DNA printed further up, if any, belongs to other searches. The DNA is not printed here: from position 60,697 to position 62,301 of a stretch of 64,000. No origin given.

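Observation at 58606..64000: Candidate novel RiPP cluster with three radical SAM enzymes, a methyltransferase, a precursor peptide and an ABC exporter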

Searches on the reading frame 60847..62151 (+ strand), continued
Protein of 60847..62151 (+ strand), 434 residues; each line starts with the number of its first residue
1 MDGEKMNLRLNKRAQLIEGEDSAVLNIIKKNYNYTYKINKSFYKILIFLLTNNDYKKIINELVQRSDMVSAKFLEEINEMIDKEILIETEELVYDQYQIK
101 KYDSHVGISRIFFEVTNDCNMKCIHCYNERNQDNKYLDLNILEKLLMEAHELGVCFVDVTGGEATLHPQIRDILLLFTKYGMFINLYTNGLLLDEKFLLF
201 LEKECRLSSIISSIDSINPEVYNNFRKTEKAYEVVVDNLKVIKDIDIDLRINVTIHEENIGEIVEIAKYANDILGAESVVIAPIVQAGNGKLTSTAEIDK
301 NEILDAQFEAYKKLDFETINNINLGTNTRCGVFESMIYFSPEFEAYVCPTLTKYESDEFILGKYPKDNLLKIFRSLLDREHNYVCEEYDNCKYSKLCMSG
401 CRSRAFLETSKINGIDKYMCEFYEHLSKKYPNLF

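Call 32: search_solved_structures(query=A2, max_evalue=0.001, show_alignments=1)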
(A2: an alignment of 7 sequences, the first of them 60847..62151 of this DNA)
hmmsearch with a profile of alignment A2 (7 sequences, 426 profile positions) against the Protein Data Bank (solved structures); distinct sequences matched with E-value up to 0.001: 30.
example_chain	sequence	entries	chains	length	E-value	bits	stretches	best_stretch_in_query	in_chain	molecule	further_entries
6efn_A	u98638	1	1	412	1.3e-26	96.6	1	26-369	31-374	Sporulation killing factor maturation protein SkfB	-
7vob_C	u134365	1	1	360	3.9e-25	91.8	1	104-260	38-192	Cytosylglucuronate decarboxylase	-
7voc_C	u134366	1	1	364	4.1e-25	91.7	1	104-260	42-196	Cytosylglucuronate decarboxylase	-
5wgg_A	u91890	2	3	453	1e-19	73.9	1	52-416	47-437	Radical SAM domain protein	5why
6c8v_A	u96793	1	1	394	2.5e-19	72.6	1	106-410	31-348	Coenzyme PQQ synthesis protein E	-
2fb2_A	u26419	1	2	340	1.8e-15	59.9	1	93-267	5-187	Molybdenum cofactor biosynthesis protein A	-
1tv7_A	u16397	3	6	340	2.7e-15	59.3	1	93-267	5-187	Molybdenum cofactor biosynthesis protein A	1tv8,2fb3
7tol_A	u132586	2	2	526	5.8e-14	55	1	107-285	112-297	glycerol dibiphytanyl glycerol tetraether - macrocyclic archaeol synthase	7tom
5v1q_A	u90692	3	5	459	8e-13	51.2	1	105-273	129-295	Radical SAM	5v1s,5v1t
8wm2_A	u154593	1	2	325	3.1e-11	46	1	105-209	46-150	Fe-S radical SAM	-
4k37_A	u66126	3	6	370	1.6e-09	40.3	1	112-266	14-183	Anaerobic sulfatase-maturating enzyme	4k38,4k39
4k36_A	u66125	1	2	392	1.7e-09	40.2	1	112-266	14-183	Anaerobic sulfatase-maturating enzyme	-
9dfu_A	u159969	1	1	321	6e-09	38.4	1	109-259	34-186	Radical SAM core domain-containing protein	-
9dfn_A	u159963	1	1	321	7.3e-09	38.2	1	109-259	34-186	Radical SAM core domain-containing protein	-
9dgw_A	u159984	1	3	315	1.6e-07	33.8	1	110-256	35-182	Radical SAM core domain-containing protein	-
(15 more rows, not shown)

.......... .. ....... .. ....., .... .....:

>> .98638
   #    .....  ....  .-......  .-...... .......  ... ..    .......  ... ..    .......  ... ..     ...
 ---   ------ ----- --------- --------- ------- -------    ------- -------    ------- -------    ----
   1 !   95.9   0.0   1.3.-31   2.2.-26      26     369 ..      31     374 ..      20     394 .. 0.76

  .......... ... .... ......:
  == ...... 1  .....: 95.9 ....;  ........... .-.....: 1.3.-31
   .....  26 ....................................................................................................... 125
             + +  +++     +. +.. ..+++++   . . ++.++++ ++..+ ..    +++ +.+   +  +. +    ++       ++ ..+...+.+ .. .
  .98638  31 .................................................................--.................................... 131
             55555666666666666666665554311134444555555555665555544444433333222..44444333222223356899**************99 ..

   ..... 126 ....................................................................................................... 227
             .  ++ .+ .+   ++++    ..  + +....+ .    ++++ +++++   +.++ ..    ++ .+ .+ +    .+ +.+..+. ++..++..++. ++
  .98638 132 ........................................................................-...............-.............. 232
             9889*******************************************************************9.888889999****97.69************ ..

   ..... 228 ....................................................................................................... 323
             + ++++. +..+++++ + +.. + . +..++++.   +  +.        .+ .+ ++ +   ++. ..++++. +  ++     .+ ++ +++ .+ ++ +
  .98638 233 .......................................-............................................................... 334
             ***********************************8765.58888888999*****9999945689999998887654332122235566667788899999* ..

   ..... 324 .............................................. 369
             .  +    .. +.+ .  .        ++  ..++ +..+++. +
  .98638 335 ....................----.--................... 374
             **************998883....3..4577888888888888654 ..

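Call 36: search_protein_families(library=ncbifam, proteins=[L006:11594-12556:+, L006:12553-12834:+, L006:12841-14016:+, L006:14044-15489:+, L006:15510-17783:+, L006:17785-18999:+, L006:7828-8904:+], max_evalue=0.01)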
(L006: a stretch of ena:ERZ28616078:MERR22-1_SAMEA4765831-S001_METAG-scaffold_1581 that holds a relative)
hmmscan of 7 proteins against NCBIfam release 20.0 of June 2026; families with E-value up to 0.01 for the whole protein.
L006:11594-12556:+ (320 aa): 62 families (the best 25 are shown)
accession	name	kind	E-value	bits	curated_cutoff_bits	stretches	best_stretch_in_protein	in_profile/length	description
TIGR04317.1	W_rSAM_matur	equivalog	2.2e-23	83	380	1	7-254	3-254/349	tungsten cofactor oxidoreductase radical SAM maturase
TIGR04053.2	TIGR04053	equivalog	1.1e-20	74.2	395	1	12-219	12-223/366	TIGR04053 family radical SAM/SPASM domain-containing protein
TIGR04055.1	rSAM_NirJ2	equivalog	2e-20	73.6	500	1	11-195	3-189/326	putative heme d1 biosynthesis radical SAM protein NirJ2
TIGR02668.1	moaA_archaeal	equivalog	3.8e-19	68.8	325.25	1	8-209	10-214/303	GTP 3',8-cyclase MoaA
TIGR02666.1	moaA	equivalog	2.7e-18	66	284.05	1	9-212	11-223/336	GTP 3',8-cyclase MoaA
NF050035.1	rSAM_WgK_link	exception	6.9e-18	64.8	650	1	4-195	5-197/367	radical SAM/SPASM peptide maturase WgkB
NF001199.0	PRK00164.2-1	equivalog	1.4e-17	63.8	231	1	9-172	13-178/308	GTP 3',8-cyclase MoaA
TIGR04051.1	rSAM_NirJ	equivalog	4.7e-17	62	515.45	1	13-187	7-181/354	heme d1 biosynthesis radical SAM protein NirJ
TIGR04082.1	rSAM_for_selen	equivalog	5.8e-17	61.6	350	1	13-170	204-360/516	thio(seleno)oxazole modification radical SAM maturase SbtM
TIGR04403.1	rSAM_skfB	equivalog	1e-16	60.7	300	1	4-204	100-300/402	sporulation killing factor system radical SAM maturase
NF047865.1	rSAM_PapB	equivalog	4.5e-16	59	340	1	10-219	5-226/330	PapB family radical SAM/SPASM ranthipeptide maturase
TIGR04054.1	rSAM_NirJ1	equivalog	4.7e-16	58.4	650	1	13-178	41-206/387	putative heme d1 biosynthesis radical SAM protein NirJ1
TIGR04133.1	rSAM_w_lipo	hypoth_equivalog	7.9e-16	57.9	425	1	9-222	25-244/350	TIGR04133 family radical SAM/SPASM protein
TIGR04545.1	rSAM_ahbD_hemeb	equivalog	9.4e-16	58.2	500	1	12-199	4-194/339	heme b synthase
TIGR04546.1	rSAM_ahbC_deAc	equivalog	1.3e-15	57.1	650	1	13-178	44-209/390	12,18-didecarboxysiroheme deacetylase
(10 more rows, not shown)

L006:12553-12834:+ (93 aa): 0 families

L006:12841-14016:+ (391 aa): 84 families (the best 25 are shown)
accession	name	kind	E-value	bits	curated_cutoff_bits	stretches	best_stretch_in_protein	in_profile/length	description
TIGR04250.1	SCM_rSAM_ScmE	equivalog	4.2e-34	118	400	1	50-229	2-177/358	SynChlorMet cassette radical SAM/SPASM protein ScmE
NF050035.1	rSAM_WgK_link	exception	4.1e-32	111.6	650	2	48-211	6-165/367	radical SAM/SPASM peptide maturase WgkB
TIGR03962.1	mycofact_rSAM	equivalog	2.3e-29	102.7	265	1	45-389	6-333/339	mycofactocin radical SAM maturase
TIGR04055.1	rSAM_NirJ2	equivalog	3.5e-29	102.4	500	1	53-216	2-160/326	putative heme d1 biosynthesis radical SAM protein NirJ2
TIGR04051.1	rSAM_NirJ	equivalog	1.6e-28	99.7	515.45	1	53-229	4-174/354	heme d1 biosynthesis radical SAM protein NirJ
TIGR02109.1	PQQ_syn_pqqE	equivalog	5.4e-28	98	381.35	1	48-362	4-305/358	pyrroloquinoline quinone biosynthesis protein PqqE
TIGR04053.2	TIGR04053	equivalog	1.1e-27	97.2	395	2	48-221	5-177/366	TIGR04053 family radical SAM/SPASM domain-containing protein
TIGR04317.1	W_rSAM_matur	equivalog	1.1e-26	93.8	380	2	55-227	8-180/349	tungsten cofactor oxidoreductase radical SAM maturase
TIGR02668.1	moaA_archaeal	equivalog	3.8e-26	91.8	325.25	1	55-218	14-174/303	GTP 3',8-cyclase MoaA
TIGR04347.1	pseudo_SAM_Halo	equivalog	1.2e-25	90.6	525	1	50-213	38-195/390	TIGR04347 family pseudo-SAM/SPASM protein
TIGR02666.1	moaA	equivalog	1.3e-25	90.1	284.05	1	57-219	16-182/336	GTP 3',8-cyclase MoaA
TIGR04546.1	rSAM_ahbC_deAc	equivalog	1.6e-25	89.7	650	1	52-218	40-201/390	12,18-didecarboxysiroheme deacetylase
TIGR04054.1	rSAM_NirJ1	equivalog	1.8e-25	89.4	650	1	53-219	38-199/387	putative heme d1 biosynthesis radical SAM protein NirJ1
NF001199.0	PRK00164.2-1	equivalog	2.7e-25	89.1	231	1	56-219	17-177/308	GTP 3',8-cyclase MoaA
TIGR04082.1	rSAM_for_selen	equivalog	4.3e-25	88.4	350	1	39-244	187-384/516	thio(seleno)oxazole modification radical SAM maturase SbtM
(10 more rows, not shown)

L006:14044-15489:+ (481 aa): 21 families
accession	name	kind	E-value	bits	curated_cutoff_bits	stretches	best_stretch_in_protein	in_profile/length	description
TIGR04479.1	bcpD_PhpK_rSAM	subfamily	1.2e-33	116.3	600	1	64-419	48-412/504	PhpK family radical SAM P-methyltransferase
TIGR04072.2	rSAM_ladder_B12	equivalog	5.8e-29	101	360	1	137-416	76-349/443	lipid biosynthesis B12-binding/radical SAM protein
TIGR03471.1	HpnJ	equivalog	1.1e-23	83.8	577.6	1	239-477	186-428/472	hopanoid biosynthesis associated radical SAM protein HpnJ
TIGR03975.1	rSAM_ocin_1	subfamily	5.8e-21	74.6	281.85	1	6-443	1-457/606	RiPP maturation radical SAM C-methyltransferase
TIGR02026.1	BchE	equivalog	1.1e-20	74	481.35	1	220-409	164-358/497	magnesium-protoporphyrin IX monomethyl ester anaerobic oxidative cyclase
TIGR04013.1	B12_SAM_MJ_1487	hypoth_equivalog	7.1e-20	71.2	251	1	96-445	12-362/382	TIGR04013 family B12-binding domain/radical SAM domain-containing protein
NF050148.1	rSAM_ApyD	equivalog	3.4e-18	65.4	750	1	78-402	25-352/645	RiPP biosynthesis radical SAM protein ApyD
NF038361.1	rSAM_Sden_1168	equivalog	3.1e-16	59.1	575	1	234-426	269-461/560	Sden_1168 family B12-binding radical SAM P-methyltransferase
TIGR04385.1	B12_rSAM_cofa1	equivalog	8.5e-16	58.2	450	1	116-416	50-364/438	B12 lower ligand biosynthesis radical SAM protein BzaD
TIGR04014.1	B12_SAM_MJ_0865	equivalog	1.4e-13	50.4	360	1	119-427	30-347/434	methyl-coenzyme M reductase glutamine C-methyltransferase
NF045585.1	rSAM_slr0320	equivalog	8.8e-10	37.7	775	1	237-376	224-371/511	photosystem II high light acclimation radical SAM protein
NF040542.1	rSAM_RCCLKC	equivalog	1.3e-09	37.7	450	1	123-396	44-330/423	arsinothricin biosynthesis radical SAM protein ArsL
NF033070.1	rSAM_AprD4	equivalog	2.5e-09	36.6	500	1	253-424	201-376/456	AprD4 family radical SAM diol-dehydratase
TIGR01212.1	TIGR01212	equivalog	9.4e-08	31.5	180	1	270-412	57-201/302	tRNA modification radical SAM protein MnmL/YtqA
TIGR00089.1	TIGR00089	subfamily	1.5e-07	30.6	251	1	350-423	250-325/429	MiaB/RimO family radical SAM methylthiotransferase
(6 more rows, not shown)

L006:15510-17783:+ (757 aa): 21 families
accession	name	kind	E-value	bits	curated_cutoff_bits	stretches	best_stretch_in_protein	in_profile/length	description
TIGR04352.1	HprK_rel_A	equivalog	8.6e-12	44.7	200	2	567-638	94-162/280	HprK-related kinase A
TIGR04355.1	HprK_rel_B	hypoth_equivalog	7.1e-08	31.9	200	1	234-298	141-202/351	HprK-related kinase B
TIGR04249.1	SCM_chp_ScmC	equivalog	2.2e-07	30.5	125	1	205-290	89-176/292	SynChlorMet cassette protein ScmC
NF000868.0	PRK00080.1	equivalog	5.9e-07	28.7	282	0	557-622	26-92/330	Holliday junction branch migration DNA helicase RuvB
TIGR00635.1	ruvB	equivalog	1.3e-06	27.7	299.05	0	238-268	18-49/305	Holliday junction branch migration DNA helicase RuvB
NF003230.0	PRK04195.1-6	equivalog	2.1e-05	23.4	441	0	237-278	29-68/494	replication factor C large subunit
NF003229.0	PRK04195.1-5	equivalog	5.7e-05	22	280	0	237-278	32-73/413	replication factor C large subunit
NF003226.0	PRK04195.1-1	equivalog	5.8e-05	22.2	588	1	235-299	27-94/405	replication factor C large subunit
TIGR00679.1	hpr-ser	equivalog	8.9e-05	21.9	240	0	252-288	146-181/300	HPr(Ser) kinase/phosphatase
NF003883.0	PRK05428.2-1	equivalog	9.3e-05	21.9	252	0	569-621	15-66/189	HPr kinase/phosphorylase-related protein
NF006821.0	PRK09344.1-3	subfamily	9.5e-05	21.2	369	1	231-288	195-264/525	phosphoenolpyruvate carboxykinase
NF005994.0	PRK08118.1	equivalog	0.00012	22.2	215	0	250-286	2-38/172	DNA topology modulation protein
NF005115.0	PRK06547.1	equivalog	0.00016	21.1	173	0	245-284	11-51/172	hypothetical protein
NF006820.0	PRK09344.1-2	subfamily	0.0002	20.2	636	1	228-281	204-254/529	phosphoenolpyruvate carboxykinase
NF006822.0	PRK09344.1-4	equivalog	0.0005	18.7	806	1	202-282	182-258/537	phosphoenolpyruvate carboxykinase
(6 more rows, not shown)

L006:17785-18999:+ (404 aa): 65 families (the best 25 are shown)
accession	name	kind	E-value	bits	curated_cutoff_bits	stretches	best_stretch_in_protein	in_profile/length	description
TIGR03962.1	mycofact_rSAM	equivalog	9e-34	117.1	265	1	50-391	7-334/339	mycofactocin radical SAM maturase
TIGR04250.1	SCM_rSAM_ScmE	equivalog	6.8e-28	97.6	400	1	54-377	2-332/358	SynChlorMet cassette radical SAM/SPASM protein ScmE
TIGR04545.1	rSAM_ahbD_hemeb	equivalog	7.2e-27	94.7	500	1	57-367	2-315/339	heme b synthase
TIGR04053.2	TIGR04053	equivalog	1.1e-26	94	395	2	50-251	3-203/366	TIGR04053 family radical SAM/SPASM domain-containing protein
NF050035.1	rSAM_WgK_link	exception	1.9e-26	92.9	650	2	49-269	3-220/367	radical SAM/SPASM peptide maturase WgkB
TIGR03977.1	rSAM_pair_HxsC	equivalog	5e-24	84.7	267.9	1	61-221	31-191/292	His-Xaa-Ser system radical SAM maturase HxsC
TIGR04055.1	rSAM_NirJ2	equivalog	2.7e-23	83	500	2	57-216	2-157/326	putative heme d1 biosynthesis radical SAM protein NirJ2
NF047865.1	rSAM_PapB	equivalog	8e-23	81.2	340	1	60-374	8-318/330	PapB family radical SAM/SPASM ranthipeptide maturase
TIGR04340.1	rSAM_ACGX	hypoth_equivalog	1.8e-22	80.1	400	1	57-367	5-317/341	radical SAM/SPASM domain protein, ACGX system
TIGR04303.1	GeoRSP_rSAM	equivalog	5e-22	78.9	400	1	51-368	1-304/325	GeoRSP system radical SAM/SPASM protein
TIGR04051.1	rSAM_NirJ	equivalog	1.1e-20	74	515.45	1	54-218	2-161/354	heme d1 biosynthesis radical SAM protein NirJ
NF045574.1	sacti_mat_StsB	exception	4.8e-20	71.8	625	2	55-224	96-260/466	StsB family radical SAM/SPASM domain sactipeptide maturase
TIGR03913.1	rad_SAM_trio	equivalog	6.5e-20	70.9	591.75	1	53-374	17-339/477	GDL motif peptide-associated radical SAM/SPASM maturase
TIGR02109.1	PQQ_syn_pqqE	equivalog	2.3e-18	66.3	381.35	1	51-374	3-316/358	pyrroloquinoline quinone biosynthesis protein PqqE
TIGR04347.1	pseudo_SAM_Halo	equivalog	2.8e-18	66.4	525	1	48-216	32-195/390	TIGR04347 family pseudo-SAM/SPASM protein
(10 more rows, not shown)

L006:7828-8904:+ (358 aa): 0 families

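Call 37: search_protein_families(library=pfam, proteins=[L006:12553-12834:+, L004:12198-12488:+, L010:2588-2869:+], max_evalue=1)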
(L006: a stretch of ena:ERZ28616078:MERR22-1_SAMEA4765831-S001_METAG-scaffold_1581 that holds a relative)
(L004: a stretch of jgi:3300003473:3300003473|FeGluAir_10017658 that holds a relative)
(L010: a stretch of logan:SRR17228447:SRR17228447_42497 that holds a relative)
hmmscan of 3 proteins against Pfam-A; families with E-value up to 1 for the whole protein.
L006:12553-12834:+ (93 aa): 1 family
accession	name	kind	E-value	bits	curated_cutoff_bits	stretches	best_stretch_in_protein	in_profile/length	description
PF18935.5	DUF5683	-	0.12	12.8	26.7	1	27-45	23-41/151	Family of unknown function (DUF5683)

L004:12198-12488:+ (96 aa): 0 families

L010:2588-2869:+ (93 aa): 3 families
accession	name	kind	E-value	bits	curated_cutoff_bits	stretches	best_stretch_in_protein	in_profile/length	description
PF05402.18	PqqD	-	0.00068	20.3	23.4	1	24-90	4-67/67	Coenzyme PQQ synthesis protein D (PqqD)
PF12802.13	MarR_2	-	0.089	13.4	27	1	74-92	34-52/61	MarR family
PF16007.11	DUF4777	-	0.13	12.9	34.4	1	49-92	18-59/66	Domain of unknown function (DUF4777)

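Call 74: predict_structure(alignment_id=A8)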
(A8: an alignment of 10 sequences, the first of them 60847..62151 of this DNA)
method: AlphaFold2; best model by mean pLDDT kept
length: 434 residues; sequences in the alignment: 10
mean_pLDDT: 83.3   pTM: 0.86
mean pLDDT of the five models: 83.3, 82.2, 80.8, 79.7, 79.6
residues with pLDDT >= 90: 153; 70-90: 227; 50-70: 35; < 50: 19
segments of 3 or more residues with pLDDT < 50: 316-329
pLDDT, mean of each block of 10 residues (from residue 1): 74 87 84 80 88 83 75 86 89 84 65 91 69 84 95 90 92 97 93 93 93 94 89 94 88 88 92 88 69 61 87 56 35 80 90 84 96 88 81 75 85 86 86 74
secondary structure, 60 per line:
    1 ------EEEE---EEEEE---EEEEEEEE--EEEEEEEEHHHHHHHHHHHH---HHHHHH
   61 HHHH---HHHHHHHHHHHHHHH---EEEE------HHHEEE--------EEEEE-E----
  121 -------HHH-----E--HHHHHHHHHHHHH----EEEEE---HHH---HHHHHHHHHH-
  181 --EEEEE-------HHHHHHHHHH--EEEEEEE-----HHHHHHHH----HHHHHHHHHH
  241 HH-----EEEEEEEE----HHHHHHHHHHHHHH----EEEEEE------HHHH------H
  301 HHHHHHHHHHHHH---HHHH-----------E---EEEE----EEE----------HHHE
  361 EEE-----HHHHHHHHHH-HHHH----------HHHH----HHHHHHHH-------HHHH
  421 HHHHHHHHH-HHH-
elements in order: E7-10 E14-18 E22-29 E32-39 H40-51 H55-64 H68-82 E86-89 E99-101 E110-114 H139-151 E156-160 H170-179 E183-187 H195-204 E207-213 H219-226 H231-242 E248-255 H260-273 E278-283 H290-293 H300-313 H317-320 E336-339 E344-346 E360-363 H369-378 H380-383 H394-397 H402-409 H417-429
